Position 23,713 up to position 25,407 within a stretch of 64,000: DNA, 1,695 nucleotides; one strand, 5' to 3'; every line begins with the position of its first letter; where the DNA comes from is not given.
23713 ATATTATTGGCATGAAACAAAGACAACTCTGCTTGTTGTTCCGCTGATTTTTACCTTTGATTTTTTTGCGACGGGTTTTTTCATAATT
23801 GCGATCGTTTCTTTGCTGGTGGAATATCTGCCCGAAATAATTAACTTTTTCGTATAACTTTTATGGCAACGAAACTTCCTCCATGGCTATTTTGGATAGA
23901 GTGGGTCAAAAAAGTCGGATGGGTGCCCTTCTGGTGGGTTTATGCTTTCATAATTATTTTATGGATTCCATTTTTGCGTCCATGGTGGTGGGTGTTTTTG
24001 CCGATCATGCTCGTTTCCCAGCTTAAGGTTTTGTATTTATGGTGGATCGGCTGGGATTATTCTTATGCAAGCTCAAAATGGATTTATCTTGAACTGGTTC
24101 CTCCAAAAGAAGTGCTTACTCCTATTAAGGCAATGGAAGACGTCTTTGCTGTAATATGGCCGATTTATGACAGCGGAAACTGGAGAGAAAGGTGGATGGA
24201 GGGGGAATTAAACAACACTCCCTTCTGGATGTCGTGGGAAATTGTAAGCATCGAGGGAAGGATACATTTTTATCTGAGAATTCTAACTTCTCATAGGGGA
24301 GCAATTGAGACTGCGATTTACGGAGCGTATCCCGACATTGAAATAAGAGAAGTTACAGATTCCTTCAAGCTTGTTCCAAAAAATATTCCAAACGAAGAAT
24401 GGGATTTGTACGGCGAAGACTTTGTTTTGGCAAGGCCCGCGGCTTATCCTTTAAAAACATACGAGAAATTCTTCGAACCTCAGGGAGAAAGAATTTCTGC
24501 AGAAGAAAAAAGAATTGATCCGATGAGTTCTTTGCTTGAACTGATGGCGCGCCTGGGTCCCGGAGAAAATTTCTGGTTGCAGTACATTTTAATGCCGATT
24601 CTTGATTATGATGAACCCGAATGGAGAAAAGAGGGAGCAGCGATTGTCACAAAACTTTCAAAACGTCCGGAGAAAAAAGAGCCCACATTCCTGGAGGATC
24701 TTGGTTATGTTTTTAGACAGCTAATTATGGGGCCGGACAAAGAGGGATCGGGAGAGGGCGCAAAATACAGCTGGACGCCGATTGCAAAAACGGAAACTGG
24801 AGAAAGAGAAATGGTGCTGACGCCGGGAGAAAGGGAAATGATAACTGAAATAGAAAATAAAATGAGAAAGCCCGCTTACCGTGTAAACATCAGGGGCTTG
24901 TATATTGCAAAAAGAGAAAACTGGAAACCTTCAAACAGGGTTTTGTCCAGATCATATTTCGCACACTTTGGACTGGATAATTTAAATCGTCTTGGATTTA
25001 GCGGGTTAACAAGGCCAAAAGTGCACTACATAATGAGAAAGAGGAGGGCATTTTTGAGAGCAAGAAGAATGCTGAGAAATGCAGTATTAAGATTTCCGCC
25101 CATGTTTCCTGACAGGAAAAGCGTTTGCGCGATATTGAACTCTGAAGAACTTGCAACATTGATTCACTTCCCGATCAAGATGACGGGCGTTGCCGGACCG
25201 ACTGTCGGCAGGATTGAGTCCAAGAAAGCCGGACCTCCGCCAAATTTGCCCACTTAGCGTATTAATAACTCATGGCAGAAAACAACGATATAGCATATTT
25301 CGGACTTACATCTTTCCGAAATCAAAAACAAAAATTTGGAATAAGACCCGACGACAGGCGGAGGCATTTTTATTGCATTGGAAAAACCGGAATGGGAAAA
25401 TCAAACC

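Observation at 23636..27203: Three-gene membrane module ending in a VirD4/TraD-like ATPase with a zinc ribbon, with no other T4SS genes nearby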

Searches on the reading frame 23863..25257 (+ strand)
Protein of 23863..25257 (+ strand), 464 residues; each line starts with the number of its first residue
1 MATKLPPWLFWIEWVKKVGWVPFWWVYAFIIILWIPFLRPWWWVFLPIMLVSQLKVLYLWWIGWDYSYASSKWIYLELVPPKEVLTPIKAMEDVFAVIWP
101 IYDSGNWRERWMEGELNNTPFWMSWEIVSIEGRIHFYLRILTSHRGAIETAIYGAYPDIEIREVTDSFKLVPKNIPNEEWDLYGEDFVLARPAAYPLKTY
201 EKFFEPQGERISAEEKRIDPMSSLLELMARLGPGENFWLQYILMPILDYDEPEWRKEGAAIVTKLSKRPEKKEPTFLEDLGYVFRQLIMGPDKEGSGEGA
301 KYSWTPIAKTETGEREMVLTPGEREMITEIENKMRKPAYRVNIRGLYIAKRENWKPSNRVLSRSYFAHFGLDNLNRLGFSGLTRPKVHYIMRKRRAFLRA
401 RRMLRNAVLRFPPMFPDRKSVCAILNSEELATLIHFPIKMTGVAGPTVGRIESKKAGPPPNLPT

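Call 3: search_protein_families(library=pfam, proteins=[window:23863-25257:+], max_evalue=1)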
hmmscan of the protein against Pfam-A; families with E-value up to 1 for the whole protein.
window:23863-25257:+ (464 aa): 0 families

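Call 4: search_protein_families(library=ncbifam, proteins=[window:23863-25257:+], max_evalue=1)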
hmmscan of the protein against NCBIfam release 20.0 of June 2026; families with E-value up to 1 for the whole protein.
window:23863-25257:+ (464 aa): 0 families

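Call 8: find_homologous_proteins(query=window:23863-25257:+)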
Query window:23863-25257:+ (464 aa): 1020 proteins with E <= 0.001 among 4467 candidates; the best 120 are listed.
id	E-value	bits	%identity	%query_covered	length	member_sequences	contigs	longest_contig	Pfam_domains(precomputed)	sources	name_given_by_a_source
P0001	3.1e-237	807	70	100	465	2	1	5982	PF26449.1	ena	-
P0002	6.4e-235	799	69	100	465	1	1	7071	PF26449.1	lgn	-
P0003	3.0e-231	787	69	100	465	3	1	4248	-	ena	-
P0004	8.1e-230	782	67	100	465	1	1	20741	-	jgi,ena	-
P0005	1.4e-229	781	68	100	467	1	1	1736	-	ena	-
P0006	1.5e-229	781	68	100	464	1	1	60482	PF26449.1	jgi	-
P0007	1.5e-227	775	68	100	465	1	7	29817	PF26449.1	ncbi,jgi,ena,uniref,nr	ncbi:MAG: hypothetical protein A2904_02060 [Candidatus Staskawiczbacteria bacterium RIFCSPLOWO2_01_F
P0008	3.4e-227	774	69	100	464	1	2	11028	-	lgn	-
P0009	9.4e-227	772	67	100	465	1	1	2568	PF26449.1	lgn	-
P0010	1.0e-226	772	67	100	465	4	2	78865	PF26449.1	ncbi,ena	-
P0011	4.2e-226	770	68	100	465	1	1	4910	PF26449.1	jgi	jgi:hypothetical protein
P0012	4.2e-226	770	68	99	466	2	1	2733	-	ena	-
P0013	9.0e-226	769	67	100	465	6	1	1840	PF26449.1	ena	-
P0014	2.8e-225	767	66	100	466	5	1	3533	PF26449.1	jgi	-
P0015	2.2e-223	761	67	100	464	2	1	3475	-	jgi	-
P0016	2.6e-223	761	69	94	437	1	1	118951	PF26449.1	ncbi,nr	ncbi:MAG: hypothetical protein HY005_01075 [Candidatus Staskawiczbacteria bacterium]|nr:hypothetical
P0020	1.7e-218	745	65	99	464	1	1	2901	PF26449.1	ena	-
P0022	1.4e-217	742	66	100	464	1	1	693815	PF26449.1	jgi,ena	-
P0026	1.4e-216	739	65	100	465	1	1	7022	PF26449.1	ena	-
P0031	2.1e-215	735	66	99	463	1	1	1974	PF26449.1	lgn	-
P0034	1.1e-214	732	65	100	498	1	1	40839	PF26449.1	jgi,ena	-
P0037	4.0e-214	730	65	99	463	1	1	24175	PF26449.1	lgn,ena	-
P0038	4.4e-214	730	65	98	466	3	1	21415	PF26449.1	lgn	-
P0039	5.9e-214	730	64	99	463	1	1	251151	PF26449.1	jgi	jgi:hypothetical protein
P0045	6.0e-212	723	65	100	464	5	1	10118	PF26449.1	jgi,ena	-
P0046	1.0e-211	722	64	100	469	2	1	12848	PF26449.1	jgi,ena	-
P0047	1.4e-211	722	68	93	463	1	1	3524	PF26449.1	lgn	-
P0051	3.2e-211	721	63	99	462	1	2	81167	PF26449.1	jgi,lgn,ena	jgi:hypothetical protein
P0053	9.3e-211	719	64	99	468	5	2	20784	PF26449.1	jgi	-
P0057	1.8e-210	718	63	98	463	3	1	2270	PF26449.1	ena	-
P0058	2.0e-210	718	65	99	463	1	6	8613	PF26449.1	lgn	-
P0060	5.7e-210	717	64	99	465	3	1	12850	PF26449.1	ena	-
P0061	7.4e-210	716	64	99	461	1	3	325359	PF26449.1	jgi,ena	-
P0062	9.7e-210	716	63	99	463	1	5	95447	PF26449.1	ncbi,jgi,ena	-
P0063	1.2e-209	716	63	100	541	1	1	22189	PF26449.1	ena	-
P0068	5.0e-209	714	63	99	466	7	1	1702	PF26449.1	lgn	-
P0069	1.2e-208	712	63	99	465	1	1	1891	PF26449.1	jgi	-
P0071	3.5e-208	711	62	100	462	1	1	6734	PF26449.1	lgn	-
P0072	5.0e-208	710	63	98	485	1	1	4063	PF26449.1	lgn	-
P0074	6.3e-208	710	63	99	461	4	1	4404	PF26449.1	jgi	-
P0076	9.9e-208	709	63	99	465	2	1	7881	PF26449.1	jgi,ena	-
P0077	1.0e-207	709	63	99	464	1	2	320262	PF26449.1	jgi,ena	-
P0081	2.6e-207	708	63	99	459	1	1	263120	PF26449.1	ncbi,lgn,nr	ncbi:MAG: hypothetical protein NTW11_02745 [Candidatus Staskawiczbacteria bacterium]|nr:hypothetical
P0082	2.9e-207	708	64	99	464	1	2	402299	PF26449.1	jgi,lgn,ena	-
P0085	2.1e-206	705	63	99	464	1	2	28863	PF26449.1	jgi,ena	jgi:hypothetical protein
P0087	3.2e-206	704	65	100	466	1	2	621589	PF26449.1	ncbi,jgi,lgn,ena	-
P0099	3.4e-205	701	63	99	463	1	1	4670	-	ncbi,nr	ncbi:MAG: hypothetical protein PHP62_05230 [Candidatus Moranbacteria bacterium]|nr:hypothetical prot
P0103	1.2e-204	699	63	98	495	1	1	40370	PF26449.1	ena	-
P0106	1.4e-204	699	67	95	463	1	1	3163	PF26449.1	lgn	-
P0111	3.1e-204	698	63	99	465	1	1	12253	PF26449.1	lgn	-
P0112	3.7e-204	698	63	99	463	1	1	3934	PF26449.1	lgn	-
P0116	6.9e-204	697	63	100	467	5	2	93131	PF26449.1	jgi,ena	jgi:hypothetical protein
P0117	9.0e-204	696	62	99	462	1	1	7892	PF26449.1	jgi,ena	-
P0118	1.0e-203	696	62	100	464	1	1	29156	PF26449.1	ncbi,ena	-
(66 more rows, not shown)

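Call 16: find_encoding_contigs(protein=P0099, flank=6000, max_places=3)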
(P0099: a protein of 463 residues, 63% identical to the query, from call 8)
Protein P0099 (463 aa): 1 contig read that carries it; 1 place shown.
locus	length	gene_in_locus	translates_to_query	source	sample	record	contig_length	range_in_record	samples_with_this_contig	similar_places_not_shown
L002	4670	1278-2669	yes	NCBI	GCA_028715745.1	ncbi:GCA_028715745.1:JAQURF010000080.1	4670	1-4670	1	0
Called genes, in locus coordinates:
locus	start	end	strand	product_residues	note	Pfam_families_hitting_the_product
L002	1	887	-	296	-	?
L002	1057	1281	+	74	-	-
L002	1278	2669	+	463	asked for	-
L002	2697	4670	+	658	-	PF02534:T4SS-DNA_transf (faint), PF10412:TrwB_AAD_bind, PF01935:DUF87 (weak), PF12696:TraG-D_C (weak), PF23477:zf_Tbcl_2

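Call 19: search_solved_structures(query=window:23863-25257:+, max_evalue=10)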
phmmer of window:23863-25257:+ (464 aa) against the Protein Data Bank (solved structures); distinct sequences matched with E-value up to 10: 0.

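Call 25: search_protein_representatives(protein=window:23863-25257:+)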
Query: 464 residues. Proteins with E-value up to 0.001 (for the whole library): 1309; up to 1e-10: 917; up to 1e-30: 422. The best 150 are listed.
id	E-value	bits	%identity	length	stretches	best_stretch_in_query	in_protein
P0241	8.7e-170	582.4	53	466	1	7-464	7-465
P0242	1.1e-110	387.5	47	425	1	30-464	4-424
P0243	2.6e-97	343.3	44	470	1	29-464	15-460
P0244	4.0e-97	342.8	41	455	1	32-463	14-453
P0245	4.5e-92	326.1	63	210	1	30-235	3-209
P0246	3.9e-91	323.0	60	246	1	222-464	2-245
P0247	1.3e-88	314.6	45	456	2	35-417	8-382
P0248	3.2e-88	313.4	45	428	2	37-273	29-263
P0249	2.2e-81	290.8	40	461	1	27-463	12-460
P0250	2.1e-80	287.6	46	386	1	21-376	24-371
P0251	2.2e-78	280.9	43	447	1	29-464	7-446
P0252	6.9e-76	272.7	41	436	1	29-463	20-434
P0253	2.9e-75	270.6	66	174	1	1-174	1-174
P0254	1.8e-74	268.0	40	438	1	34-463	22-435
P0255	1.4e-73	265.1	42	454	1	34-463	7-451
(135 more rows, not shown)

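Call 28: find_related_loci(query=A1, collection=genome_contigs, flank=6000)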
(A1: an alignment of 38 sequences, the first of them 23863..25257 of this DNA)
Query A1 (464 aa) in genome_contigs; peptide patterns used: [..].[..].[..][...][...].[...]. (x = any residue, [..] = any of these).
600 stretches matched a pattern (row limit reached: there are more); 548 encode a relative of the query (tblastn E <= 1e-3); the best 80 are kept; 80 distinct loci.
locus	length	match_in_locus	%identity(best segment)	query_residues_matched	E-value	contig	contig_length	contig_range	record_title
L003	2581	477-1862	56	1-463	0e+0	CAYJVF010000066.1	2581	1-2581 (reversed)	MAG TPA_asm: uncultured Candidatus Saccharibacteria bacterium isolate ERP125453_co1_32 genome assembly, contig: NODE_607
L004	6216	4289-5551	41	29-463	4e-101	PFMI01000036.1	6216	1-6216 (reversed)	MAG: bacterium (Candidatus Gribaldobacteria) CG_4_10_14_0_8_um_filter_33_9 CG_4_10_14_0.8_um_filter_scaffold_9427_c, who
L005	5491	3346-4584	39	38-463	4e-89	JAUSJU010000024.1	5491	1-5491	MAG: bacterium isolate E14_metabat.bin.321 E14_k141_316377, whole genome shotgun sequence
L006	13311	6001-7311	37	37-464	4e-88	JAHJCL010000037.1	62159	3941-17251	MAG: Patescibacteria group bacterium isolate Modern_marine.mb.304 Modern_marine.mb.304_k141_2180982, whole genome shotgu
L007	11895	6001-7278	40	26-464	3e-86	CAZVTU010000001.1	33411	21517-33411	MAG TPA_asm: uncultured Candidatus Saccharibacteria bacterium isolate binchicken_co6_436 genome assembly, contig: NODE_9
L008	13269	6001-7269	37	30-464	1e-86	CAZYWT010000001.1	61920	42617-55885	MAG TPA_asm: uncultured Candidatus Saccharibacteria bacterium isolate SRP141376_co2_245 genome assembly, contig: NODE_12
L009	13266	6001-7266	38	38-464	3e-86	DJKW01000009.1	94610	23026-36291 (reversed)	MAG TPA_asm: Patescibacteria group bacterium UBA6532 UBA6532_contig_2185, whole genome shotgun sequence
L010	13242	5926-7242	41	23-464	4e-86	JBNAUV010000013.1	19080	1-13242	MAG: Minisyncoccales bacterium isolate Kamch4342-D-MF-021 bin12.fa-13, whole genome shotgun sequence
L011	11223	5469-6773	39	26-463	3e-84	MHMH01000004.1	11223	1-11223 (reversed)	MAG: Candidatus Nealsonbacteria bacterium RIFCSPLOWO2_01_FULL_43_32 rifcsplowo2_01_scaffold_14355, whole genome shotgun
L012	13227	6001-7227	40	37-463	1e-82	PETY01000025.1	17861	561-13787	MAG: Candidatus Nealsonbacteria bacterium CG02_land_8_20_14_3_00_34_20 CG02_land_8_20_14_3.00_150_scaffold_2051_c, whole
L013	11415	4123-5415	38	30-464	3e-81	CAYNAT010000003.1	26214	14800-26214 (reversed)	MAG TPA_asm: uncultured Candidatus Saccharibacteria bacterium isolate binchicken_co89_644 genome assembly, contig: NODE_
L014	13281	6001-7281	40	20-464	3e-80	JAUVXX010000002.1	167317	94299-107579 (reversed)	MAG: bacterium isolate CSMAG_1227 CSMAG_1227_k141_980319_length_167317_cov_10.9464, whole genome shotgun sequence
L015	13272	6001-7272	38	17-463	4e-79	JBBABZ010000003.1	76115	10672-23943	MAG: Candidatus Paceibacterota bacterium isolate SO_2017_LW1_35 NODE_147_length_76115_cov_2.834803_LW64-88_2017, whole g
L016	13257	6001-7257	39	38-464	7e-79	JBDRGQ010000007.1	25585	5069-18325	MAG: bacterium isolate MEGAHIT-group-1.445 k141_126018, whole genome shotgun sequence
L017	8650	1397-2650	38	32-463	3e-78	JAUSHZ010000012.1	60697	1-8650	MAG: bacterium isolate E14_metabat.bin.214 E14_k141_1495820, whole genome shotgun sequence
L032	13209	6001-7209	34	42-464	1e-64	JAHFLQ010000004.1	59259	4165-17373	MAG: bacterium isolate nzgw437 NODE_396_length_59260_cov_7.030454, whole genome shotgun sequence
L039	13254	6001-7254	32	20-463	3e-59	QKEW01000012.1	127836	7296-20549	MAG: bacterium isolate SZUA-486 scaffold_147, whole genome shotgun sequence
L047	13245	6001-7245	33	36-463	1e-55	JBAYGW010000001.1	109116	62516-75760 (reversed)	MAG: Patescibacteria group bacterium isolate SO_2016_GW1_134 scaffold00414_OW334_2016, whole genome shotgun sequence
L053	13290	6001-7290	33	10-463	1e-54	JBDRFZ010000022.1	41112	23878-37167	MAG: Patescibacteria group bacterium isolate MEGAHIT-group-1.403 k141_13511935, whole genome shotgun sequence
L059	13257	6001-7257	31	13-464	2e-52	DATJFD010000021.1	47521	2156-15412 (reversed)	MAG TPA_asm: Candidatus Binatia bacterium isolate SMAG_U15450 k141_1007931, whole genome shotgun sequence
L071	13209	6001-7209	32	46-463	2e-50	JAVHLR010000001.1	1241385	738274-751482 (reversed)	MAG: Patescibacteria group bacterium isolate Ess09-17 NODE_1_length_1241385_cov_18.045301, whole genome shotgun sequence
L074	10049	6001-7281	30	25-463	5e-50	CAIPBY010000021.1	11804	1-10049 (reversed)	MAG: Candidatus Buchananbacteria bacterium isolate MJ120702A_bin-902 genome assembly, contig: bin-902:021/101, whole gen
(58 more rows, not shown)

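Call 32: predict_structure(alignment_id=A1)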
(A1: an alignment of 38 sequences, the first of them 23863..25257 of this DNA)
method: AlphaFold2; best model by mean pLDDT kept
length: 464 residues; sequences in the alignment: 38
mean_pLDDT: 81.7   pTM: 0.76
mean pLDDT of the five models: 81.7, 79.5, 79.2, 79.2, 78.1
residues with pLDDT >= 90: 215; 70-90: 143; 50-70: 78; < 50: 28
segments of 3 or more residues with pLDDT < 50: 1-3, 300-310, 444-454
pLDDT, mean of each block of 10 residues (from residue 1): 55 60 71 81 85 84 77 93 90 95 82 68 90 95 94 96 95 93 95 93 64 62 92 95 88 89 84 75 79 55 46 68 92 94 96 94 93 92 84 91 92 69 93 89 48 53 62
secondary structure, 60 per line:
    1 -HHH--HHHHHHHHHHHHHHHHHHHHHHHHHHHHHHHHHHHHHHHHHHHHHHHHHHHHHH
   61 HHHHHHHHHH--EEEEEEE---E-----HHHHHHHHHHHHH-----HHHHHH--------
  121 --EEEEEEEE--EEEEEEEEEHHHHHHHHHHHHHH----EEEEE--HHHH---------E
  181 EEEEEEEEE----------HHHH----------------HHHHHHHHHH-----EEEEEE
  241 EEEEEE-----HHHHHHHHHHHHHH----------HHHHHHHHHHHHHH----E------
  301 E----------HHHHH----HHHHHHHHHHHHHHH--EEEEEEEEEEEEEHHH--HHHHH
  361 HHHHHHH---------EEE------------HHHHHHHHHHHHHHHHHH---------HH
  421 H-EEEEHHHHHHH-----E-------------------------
elements in order: H7-70 E73-79 H89-101 H107-112 E123-130 E133-141 H142-155 E160-164 H167-170 E180-189 H200-203 H220-229 E235-246 H252-265 H276-289 H312-316 H321-335 E338-350 H356-367 E377-379 H392-409 E423-426 H427-433

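Call 36: fold_search(model_id=the predicted structure, library=pdb)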
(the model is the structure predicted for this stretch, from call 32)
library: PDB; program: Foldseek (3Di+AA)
matches with E <= 10: 600; with E <= 0.001: 0
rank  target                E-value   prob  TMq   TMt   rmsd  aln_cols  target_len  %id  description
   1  8rtb_B                1.4e-03  0.99  0.32  0.24  11.9       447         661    9  Extended inner membrane complex (IMC) protomer structure (TrwM/VirB3-TrwK/VirB4-TrwI/VirB6-TrwG/VirB8-TrwE/VirB10) fro (released 2024-06-19)
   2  8rtd_V                2.3e-03  0.98  0.32  0.22  11.9       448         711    8  Stalk-Arches-IMC structure from the fully-assembled R388 type IV secretion system determined by cryo-EM. (released 2024-06-19)
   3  8rtd_P                2.7e-03  0.98  0.32  0.21  11.9       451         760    8  Stalk-Arches-IMC structure from the fully-assembled R388 type IV secretion system determined by cryo-EM. (released 2024-06-19)
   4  7o42_A                2.7e-03  0.97  0.32  0.18  10.9       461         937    7  TrwK/VirB4unbound trimer of dimers complex (with Hcp1) from the R388 type IV secretion system determined by cryo-EM. (released 2022-06-22)
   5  7o43_A                4.8e-03  0.97  0.33  0.21  11.2       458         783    7  TrwK/VirB4unbound dimer complex from R388 type IV secretion system determined by cryo-EM. (released 2022-06-22)
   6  7o41_B                1.2e-02  0.90  0.31  0.23  11.6       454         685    7  Hexameric composite model of the Inner Membrane Complex (IMC) with the Arches from the fully-assembled R388 type IV se (released 2022-06-22)
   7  4pzf_D                1.7e-02  0.41  0.18  0.17  11.3       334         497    9  Berberine bridge enzyme G164A variant, a reticuline dehydrogenase (released 2014-04-23)
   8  3dtz_A                1.9e-02  0.35  0.13  0.23  17.4       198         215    9  Crystal structure of Putative Chlorite dismutase TA0507 (released 2008-08-05)
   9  7o43_B                2.8e-02  0.84  0.32  0.21  12.0       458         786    9  TrwK/VirB4unbound dimer complex from R388 type IV secretion system determined by cryo-EM. (released 2022-06-22)
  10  6y0r                  4.1e-02  0.63  0.24  0.24  15.4       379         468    8  Chitooligosaccharide oxidase (released 2020-06-03)
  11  5f9p_A                4.9e-02  0.15  0.12  0.18  16.0       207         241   12  Crystal structure study of anthrone oxidase-like protein (released 2016-12-14)
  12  4pzf_B                5.8e-02  0.25  0.20  0.19  15.9       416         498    9  Berberine bridge enzyme G164A variant, a reticuline dehydrogenase (released 2014-04-23)
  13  9kdp_C                5.8e-02  0.11  0.11  0.19  21.2       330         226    8  Crystal structure of monooxygenase PenE (released 2025-07-09)
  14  7o41_A                6.2e-02  0.60  0.32  0.21  11.8       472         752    7  Hexameric composite model of the Inner Membrane Complex (IMC) with the Arches from the fully-assembled R388 type IV se (released 2022-06-22)
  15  8k2d_CD               6.5e-02  0.08  0.10  0.07  22.5       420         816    7  Cryo-EM structure of the yeast 80S ribosome with tigecycline, eEF2, Stm1 and eIF5A (released 2024-07-10)
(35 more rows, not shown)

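Call 38: search_solved_structures(query=A1, max_evalue=10, show_alignments=2)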
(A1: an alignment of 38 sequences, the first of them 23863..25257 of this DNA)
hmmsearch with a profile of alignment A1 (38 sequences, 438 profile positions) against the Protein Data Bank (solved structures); distinct sequences matched with E-value up to 10: 0.
